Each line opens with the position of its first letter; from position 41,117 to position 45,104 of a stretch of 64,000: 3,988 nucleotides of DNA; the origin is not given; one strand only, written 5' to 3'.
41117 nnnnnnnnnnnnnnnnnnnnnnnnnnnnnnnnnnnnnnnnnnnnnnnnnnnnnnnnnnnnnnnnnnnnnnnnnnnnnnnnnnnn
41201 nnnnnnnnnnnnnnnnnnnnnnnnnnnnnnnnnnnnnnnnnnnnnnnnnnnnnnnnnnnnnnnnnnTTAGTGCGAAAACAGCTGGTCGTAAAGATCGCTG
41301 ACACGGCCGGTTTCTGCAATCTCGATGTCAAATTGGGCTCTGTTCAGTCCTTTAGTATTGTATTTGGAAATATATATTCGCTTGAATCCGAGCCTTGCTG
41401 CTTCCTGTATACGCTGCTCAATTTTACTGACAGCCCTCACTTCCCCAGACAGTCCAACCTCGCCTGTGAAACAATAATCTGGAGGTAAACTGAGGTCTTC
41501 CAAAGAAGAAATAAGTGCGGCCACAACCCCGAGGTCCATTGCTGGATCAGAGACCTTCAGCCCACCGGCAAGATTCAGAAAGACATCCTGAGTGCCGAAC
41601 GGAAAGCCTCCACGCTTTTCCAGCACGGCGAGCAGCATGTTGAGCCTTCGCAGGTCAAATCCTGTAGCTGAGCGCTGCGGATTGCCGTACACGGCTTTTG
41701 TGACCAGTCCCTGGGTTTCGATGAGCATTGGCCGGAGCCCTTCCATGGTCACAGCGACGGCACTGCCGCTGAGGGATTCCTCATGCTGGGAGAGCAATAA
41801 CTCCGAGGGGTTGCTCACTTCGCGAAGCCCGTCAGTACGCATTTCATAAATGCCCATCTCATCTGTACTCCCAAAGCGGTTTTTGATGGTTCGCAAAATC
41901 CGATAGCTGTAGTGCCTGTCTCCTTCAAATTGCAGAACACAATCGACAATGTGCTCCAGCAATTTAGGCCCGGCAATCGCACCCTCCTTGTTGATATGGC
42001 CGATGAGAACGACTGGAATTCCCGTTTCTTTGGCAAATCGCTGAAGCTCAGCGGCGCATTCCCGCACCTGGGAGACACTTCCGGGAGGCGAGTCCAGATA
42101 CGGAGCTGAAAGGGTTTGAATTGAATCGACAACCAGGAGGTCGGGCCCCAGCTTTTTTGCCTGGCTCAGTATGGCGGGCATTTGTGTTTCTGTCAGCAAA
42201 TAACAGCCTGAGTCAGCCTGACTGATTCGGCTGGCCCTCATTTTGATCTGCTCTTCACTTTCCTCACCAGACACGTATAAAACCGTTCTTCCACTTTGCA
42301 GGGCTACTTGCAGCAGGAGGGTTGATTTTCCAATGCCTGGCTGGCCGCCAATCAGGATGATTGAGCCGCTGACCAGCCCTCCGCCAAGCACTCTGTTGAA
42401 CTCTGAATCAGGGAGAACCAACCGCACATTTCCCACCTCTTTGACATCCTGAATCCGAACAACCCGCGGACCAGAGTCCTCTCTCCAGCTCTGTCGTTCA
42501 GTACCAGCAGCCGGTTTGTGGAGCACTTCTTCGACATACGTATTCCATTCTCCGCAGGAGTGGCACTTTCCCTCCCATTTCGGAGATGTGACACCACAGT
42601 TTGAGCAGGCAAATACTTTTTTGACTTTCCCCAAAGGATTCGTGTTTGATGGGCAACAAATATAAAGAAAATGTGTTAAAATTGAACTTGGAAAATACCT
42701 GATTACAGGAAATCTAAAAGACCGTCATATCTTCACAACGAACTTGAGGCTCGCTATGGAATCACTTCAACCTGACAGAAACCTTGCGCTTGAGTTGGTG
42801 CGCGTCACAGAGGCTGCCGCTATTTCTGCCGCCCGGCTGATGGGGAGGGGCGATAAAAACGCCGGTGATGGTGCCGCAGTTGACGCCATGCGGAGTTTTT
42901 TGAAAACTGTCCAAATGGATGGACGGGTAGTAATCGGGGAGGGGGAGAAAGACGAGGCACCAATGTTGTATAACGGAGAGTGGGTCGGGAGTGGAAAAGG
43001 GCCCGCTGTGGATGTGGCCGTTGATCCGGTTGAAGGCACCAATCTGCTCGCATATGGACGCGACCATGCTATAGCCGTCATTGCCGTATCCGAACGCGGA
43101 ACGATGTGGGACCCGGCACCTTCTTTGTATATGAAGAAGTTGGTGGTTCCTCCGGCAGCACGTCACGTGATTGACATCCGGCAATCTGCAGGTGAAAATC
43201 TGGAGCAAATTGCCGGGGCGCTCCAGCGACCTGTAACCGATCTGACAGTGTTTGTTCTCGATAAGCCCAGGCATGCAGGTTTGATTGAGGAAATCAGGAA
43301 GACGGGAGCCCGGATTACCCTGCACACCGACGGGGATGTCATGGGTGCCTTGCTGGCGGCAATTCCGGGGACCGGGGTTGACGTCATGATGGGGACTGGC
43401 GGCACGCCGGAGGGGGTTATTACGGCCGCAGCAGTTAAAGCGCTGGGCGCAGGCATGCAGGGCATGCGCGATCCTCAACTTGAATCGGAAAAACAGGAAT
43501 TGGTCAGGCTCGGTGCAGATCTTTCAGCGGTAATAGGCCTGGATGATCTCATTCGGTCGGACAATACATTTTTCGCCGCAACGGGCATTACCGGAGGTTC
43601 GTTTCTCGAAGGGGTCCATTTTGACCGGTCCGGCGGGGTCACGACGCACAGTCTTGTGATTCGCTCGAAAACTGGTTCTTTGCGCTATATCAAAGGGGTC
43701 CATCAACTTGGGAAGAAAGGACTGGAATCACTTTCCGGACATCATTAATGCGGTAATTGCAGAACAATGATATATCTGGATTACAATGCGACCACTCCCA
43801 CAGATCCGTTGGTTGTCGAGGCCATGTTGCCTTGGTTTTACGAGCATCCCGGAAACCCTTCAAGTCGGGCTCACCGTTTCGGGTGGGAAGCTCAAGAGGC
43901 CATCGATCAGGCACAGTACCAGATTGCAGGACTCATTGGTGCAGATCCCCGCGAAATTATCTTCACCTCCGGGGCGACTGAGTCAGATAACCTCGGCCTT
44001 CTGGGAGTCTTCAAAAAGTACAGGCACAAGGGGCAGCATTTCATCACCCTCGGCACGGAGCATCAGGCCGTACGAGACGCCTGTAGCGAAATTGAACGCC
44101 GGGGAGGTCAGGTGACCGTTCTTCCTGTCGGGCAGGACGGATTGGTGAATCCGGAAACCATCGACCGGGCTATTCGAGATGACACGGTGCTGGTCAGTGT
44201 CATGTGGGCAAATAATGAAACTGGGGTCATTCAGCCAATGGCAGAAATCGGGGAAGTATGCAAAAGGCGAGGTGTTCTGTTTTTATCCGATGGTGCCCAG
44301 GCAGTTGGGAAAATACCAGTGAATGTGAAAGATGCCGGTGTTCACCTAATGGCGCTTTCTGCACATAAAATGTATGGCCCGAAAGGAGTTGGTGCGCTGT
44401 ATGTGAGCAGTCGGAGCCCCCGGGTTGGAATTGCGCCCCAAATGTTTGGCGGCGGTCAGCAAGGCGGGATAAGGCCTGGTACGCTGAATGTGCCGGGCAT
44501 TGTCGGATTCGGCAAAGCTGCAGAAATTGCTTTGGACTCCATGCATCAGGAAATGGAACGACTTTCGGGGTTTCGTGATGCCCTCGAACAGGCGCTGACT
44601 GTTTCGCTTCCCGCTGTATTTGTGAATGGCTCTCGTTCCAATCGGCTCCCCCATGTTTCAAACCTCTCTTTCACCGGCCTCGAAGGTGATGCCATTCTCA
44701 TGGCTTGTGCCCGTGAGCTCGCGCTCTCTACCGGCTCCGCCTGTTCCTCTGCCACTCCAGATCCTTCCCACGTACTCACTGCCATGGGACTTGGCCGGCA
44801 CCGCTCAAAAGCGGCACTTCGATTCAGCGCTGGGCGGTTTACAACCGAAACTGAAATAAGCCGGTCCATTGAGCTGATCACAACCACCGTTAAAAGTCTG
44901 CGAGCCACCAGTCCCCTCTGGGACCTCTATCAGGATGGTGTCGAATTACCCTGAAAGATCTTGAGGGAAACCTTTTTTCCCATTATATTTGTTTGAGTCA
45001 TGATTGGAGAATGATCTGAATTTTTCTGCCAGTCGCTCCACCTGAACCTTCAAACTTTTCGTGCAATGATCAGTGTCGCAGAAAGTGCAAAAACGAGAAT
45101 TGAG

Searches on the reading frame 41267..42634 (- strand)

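Call 11: search_protein_families(library=pfam, proteins=[window:41267-42634:-])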
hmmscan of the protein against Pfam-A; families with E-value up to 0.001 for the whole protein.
window:41267-42634:- (455 aa): 10 families
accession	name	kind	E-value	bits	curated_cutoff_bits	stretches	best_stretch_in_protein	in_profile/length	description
PF06745.19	ATPase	-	2.5e-15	56.9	26.6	2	78-136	7-69/231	KaiC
PF13481.12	AAA_25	-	4.6e-15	56.2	27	1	77-219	20-195/195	AAA domain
PF03796.21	DnaB_C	-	4.9e-10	39.7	27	1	85-134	14-67/255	DnaB-like helicase C terminal domain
PF13401.12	AAA_22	-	1.2e-08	35.8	27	1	91-213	6-123/130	AAA domain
PF18073.7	Zn_ribbon_LapB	-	1.4e-08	34.7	25.7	1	8-34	1-27/28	Rubredoxin metal binding domain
PF13541.12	ChlI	-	8.8e-08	32.5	27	1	340-426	35-121/121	Subunit ChlI of Mg-chelatase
PF05362.19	Lon_C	-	2.8e-06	27.5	21.1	1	363-431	109-177/205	Lon protease (S16) C-terminal proteolytic domain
PF00004.35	AAA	-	3.4e-05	24.7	21.2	1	93-212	1-106/131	ATPase family associated with various cellular activities (AAA)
PF13479.12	AAA_24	-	0.00054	20.3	27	0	93-176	5-77/195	AAA domain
PF13191.12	AAA_16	-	0.00066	20.7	32.6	0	87-130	24-64/167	AAA ATPase domain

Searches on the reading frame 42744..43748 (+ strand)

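Call 11: search_protein_families(library=pfam, proteins=[window:42744-43748:+])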
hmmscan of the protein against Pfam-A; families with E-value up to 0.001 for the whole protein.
window:42744-43748:+ (334 aa): 1 family
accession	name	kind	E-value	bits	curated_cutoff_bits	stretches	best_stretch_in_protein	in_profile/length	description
PF03320.18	FBPase_glpX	-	5.7e-133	443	27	1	12-320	1-307/307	Bacterial fructose-1,6-bisphosphatase, glpX-encoded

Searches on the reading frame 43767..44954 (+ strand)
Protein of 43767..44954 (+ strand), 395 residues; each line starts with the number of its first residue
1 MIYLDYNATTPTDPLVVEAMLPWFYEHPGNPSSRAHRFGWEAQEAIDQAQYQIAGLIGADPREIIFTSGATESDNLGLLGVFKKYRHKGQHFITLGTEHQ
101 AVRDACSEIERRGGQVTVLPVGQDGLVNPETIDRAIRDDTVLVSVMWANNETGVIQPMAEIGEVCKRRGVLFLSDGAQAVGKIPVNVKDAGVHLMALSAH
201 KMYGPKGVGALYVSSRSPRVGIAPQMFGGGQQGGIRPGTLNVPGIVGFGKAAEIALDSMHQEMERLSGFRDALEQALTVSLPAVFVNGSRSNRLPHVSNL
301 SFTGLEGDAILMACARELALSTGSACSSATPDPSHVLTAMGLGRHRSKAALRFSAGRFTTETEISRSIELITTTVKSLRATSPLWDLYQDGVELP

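Call 11: search_protein_families(library=pfam, proteins=[window:43767-44954:+])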
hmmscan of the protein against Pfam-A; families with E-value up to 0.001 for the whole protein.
window:43767-44954:+ (395 aa): 3 families
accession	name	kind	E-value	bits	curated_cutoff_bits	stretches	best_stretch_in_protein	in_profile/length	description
PF00266.25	Aminotran_5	-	2.2e-75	254.4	21.5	1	2-365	1-369/371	Aminotransferase class-V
PF01041.23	DegT_DnrJ_EryC1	-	0.00023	20.9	19.8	1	123-182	96-152/360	DegT/DnrJ/EryC1/StrS aminotransferase family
PF01212.27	Beta_elim_lyase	-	0.00038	20.3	27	1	88-178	70-171/288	Beta-eliminating lyase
